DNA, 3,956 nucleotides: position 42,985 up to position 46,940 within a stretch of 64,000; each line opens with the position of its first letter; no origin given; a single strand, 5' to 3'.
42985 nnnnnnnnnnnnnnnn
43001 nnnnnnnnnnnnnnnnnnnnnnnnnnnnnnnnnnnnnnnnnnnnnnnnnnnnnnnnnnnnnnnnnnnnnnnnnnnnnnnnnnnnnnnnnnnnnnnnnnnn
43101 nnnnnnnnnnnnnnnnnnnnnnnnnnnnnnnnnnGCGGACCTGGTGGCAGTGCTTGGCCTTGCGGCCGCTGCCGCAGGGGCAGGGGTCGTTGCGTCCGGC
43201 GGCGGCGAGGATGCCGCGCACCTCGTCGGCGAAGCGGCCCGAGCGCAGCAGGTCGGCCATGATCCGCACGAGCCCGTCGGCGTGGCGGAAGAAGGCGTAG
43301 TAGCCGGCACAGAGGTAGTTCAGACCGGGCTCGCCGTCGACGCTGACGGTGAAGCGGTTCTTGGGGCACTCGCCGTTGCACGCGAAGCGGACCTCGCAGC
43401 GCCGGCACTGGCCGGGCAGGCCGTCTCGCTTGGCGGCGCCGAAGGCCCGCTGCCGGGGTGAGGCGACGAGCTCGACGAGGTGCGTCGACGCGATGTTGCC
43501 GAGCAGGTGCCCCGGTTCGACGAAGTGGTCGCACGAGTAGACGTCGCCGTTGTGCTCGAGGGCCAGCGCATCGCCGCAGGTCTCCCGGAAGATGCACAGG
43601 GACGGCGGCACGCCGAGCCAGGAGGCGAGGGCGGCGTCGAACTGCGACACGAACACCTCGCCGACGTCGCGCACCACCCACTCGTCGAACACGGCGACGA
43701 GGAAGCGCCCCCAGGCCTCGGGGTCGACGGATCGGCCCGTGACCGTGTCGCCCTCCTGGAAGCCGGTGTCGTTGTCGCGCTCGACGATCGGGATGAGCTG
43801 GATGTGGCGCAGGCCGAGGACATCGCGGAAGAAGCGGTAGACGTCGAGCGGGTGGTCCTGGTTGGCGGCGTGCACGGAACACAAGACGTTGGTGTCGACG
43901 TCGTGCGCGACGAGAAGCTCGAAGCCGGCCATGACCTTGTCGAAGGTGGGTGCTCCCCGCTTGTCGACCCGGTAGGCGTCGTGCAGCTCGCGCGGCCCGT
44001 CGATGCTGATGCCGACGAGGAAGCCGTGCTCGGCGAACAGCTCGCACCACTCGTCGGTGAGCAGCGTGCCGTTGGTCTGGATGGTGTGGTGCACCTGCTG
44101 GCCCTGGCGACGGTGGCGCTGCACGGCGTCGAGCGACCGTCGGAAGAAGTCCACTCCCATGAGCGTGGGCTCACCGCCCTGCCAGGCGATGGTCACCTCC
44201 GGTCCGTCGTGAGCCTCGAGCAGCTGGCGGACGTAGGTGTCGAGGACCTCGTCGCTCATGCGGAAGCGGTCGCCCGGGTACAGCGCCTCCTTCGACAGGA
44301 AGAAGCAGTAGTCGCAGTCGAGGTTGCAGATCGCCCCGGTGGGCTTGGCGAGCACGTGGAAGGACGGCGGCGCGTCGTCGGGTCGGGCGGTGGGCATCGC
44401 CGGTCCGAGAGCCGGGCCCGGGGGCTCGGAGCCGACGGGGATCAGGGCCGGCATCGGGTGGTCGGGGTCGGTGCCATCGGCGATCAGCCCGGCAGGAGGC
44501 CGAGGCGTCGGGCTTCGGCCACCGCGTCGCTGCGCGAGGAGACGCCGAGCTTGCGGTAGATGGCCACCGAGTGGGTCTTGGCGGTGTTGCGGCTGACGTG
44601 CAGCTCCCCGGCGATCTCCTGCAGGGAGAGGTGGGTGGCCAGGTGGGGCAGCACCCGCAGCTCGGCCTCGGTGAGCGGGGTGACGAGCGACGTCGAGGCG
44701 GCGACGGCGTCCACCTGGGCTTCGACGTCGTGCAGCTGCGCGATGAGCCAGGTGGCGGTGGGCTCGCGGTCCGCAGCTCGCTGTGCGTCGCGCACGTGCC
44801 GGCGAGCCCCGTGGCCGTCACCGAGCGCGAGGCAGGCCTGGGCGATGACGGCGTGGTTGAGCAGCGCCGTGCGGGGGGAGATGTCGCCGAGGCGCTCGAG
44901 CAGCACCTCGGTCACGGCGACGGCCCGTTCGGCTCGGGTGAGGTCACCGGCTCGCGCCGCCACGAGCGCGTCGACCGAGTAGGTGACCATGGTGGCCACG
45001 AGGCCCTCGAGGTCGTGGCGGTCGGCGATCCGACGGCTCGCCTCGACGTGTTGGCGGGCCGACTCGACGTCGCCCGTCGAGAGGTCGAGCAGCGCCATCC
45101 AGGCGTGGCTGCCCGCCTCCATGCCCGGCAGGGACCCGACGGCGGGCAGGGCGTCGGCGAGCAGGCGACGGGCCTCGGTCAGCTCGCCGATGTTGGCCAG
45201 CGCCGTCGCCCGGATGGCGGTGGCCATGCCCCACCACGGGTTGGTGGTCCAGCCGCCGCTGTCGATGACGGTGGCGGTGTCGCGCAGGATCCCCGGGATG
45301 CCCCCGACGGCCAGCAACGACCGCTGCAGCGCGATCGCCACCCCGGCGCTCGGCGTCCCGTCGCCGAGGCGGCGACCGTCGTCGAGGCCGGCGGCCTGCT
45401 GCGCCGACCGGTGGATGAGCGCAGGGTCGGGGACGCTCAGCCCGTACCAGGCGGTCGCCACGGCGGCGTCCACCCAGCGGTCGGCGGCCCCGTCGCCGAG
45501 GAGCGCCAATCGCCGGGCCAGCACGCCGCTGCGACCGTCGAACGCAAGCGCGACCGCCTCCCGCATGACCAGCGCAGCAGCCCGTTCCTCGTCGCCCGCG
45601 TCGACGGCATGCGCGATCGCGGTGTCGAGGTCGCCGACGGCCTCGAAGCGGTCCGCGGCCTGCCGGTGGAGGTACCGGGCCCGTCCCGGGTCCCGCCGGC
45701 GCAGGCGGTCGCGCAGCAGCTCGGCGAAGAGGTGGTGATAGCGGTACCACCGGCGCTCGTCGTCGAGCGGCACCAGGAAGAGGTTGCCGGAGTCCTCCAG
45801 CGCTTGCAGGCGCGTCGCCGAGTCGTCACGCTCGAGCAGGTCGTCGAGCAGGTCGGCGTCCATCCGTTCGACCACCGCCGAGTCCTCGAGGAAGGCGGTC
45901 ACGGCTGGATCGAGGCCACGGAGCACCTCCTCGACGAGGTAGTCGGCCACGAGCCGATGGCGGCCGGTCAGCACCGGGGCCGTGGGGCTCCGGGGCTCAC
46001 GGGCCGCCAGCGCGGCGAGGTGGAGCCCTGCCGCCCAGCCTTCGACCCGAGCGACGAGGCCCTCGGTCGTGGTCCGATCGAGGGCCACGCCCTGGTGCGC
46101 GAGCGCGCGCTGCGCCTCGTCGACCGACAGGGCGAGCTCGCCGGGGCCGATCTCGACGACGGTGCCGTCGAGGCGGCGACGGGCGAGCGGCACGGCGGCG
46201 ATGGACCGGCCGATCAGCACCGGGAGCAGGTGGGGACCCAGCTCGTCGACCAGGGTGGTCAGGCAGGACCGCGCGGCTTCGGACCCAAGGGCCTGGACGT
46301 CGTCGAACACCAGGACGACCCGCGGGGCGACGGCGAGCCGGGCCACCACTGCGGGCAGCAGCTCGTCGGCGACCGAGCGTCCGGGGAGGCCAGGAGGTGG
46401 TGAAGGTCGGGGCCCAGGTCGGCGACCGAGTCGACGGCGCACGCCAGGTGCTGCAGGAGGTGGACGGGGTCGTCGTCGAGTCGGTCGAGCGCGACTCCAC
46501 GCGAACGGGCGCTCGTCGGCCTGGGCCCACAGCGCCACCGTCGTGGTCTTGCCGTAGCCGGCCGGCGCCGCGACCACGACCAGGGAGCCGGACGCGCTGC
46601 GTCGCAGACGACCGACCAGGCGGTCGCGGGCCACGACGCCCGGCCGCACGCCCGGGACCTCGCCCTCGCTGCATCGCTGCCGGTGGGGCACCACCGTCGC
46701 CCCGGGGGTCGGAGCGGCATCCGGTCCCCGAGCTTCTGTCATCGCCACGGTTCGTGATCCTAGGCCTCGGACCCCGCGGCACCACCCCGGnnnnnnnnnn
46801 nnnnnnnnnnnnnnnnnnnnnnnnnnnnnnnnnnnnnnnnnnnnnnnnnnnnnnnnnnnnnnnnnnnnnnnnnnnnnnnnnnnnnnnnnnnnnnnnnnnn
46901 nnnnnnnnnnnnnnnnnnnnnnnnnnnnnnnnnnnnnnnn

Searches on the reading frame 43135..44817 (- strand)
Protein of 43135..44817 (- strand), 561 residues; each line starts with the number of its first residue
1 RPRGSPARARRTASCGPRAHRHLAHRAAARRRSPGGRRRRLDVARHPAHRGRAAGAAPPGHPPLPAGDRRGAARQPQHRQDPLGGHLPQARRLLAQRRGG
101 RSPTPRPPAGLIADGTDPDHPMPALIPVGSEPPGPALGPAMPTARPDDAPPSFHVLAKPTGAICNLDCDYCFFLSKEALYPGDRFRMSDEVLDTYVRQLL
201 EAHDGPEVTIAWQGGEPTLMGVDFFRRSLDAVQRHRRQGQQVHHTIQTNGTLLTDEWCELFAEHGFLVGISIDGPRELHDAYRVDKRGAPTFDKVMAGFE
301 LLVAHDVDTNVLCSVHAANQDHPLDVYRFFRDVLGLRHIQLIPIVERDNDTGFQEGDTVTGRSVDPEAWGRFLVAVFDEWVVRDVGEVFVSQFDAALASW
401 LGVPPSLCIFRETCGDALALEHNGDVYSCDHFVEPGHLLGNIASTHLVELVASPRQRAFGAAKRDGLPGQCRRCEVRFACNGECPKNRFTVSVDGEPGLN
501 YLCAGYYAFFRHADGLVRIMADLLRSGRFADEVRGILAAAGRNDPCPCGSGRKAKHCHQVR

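Call 38: search_protein_families(library=pfam, proteins=[window:43135-44817:-], max_evalue=0.001)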
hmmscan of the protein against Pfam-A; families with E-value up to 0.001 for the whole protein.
window:43135-44817:- (561 aa): 3 families
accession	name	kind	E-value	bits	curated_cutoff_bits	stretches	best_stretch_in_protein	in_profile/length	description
PF04055.27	Radical_SAM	-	1.8e-19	70.9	29.5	1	161-328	4-164/166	Radical SAM superfamily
PF13186.11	SPASM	-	8.5e-10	39.2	21.5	1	416-475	6-67/67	Iron-sulfur cluster-binding domain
PF02810.21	SEC-C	-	1.3e-08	35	20.4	1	542-559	1-18/19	SEC-C motif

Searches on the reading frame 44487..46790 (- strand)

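Call 38: search_protein_families(library=pfam, proteins=[window:44487-46790:-], max_evalue=0.001)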
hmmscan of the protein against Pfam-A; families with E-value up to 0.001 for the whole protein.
window:44487-46790:- (768 aa): 2 families
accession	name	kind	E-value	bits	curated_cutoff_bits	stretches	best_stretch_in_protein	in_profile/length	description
PF00196.25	GerE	-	1.6e-10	40.9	23.5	1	705-758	2-55/57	Bacterial regulatory proteins, luxR family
PF13401.12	AAA_22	-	0.00033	21.4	27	0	68-180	5-108/130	AAA domain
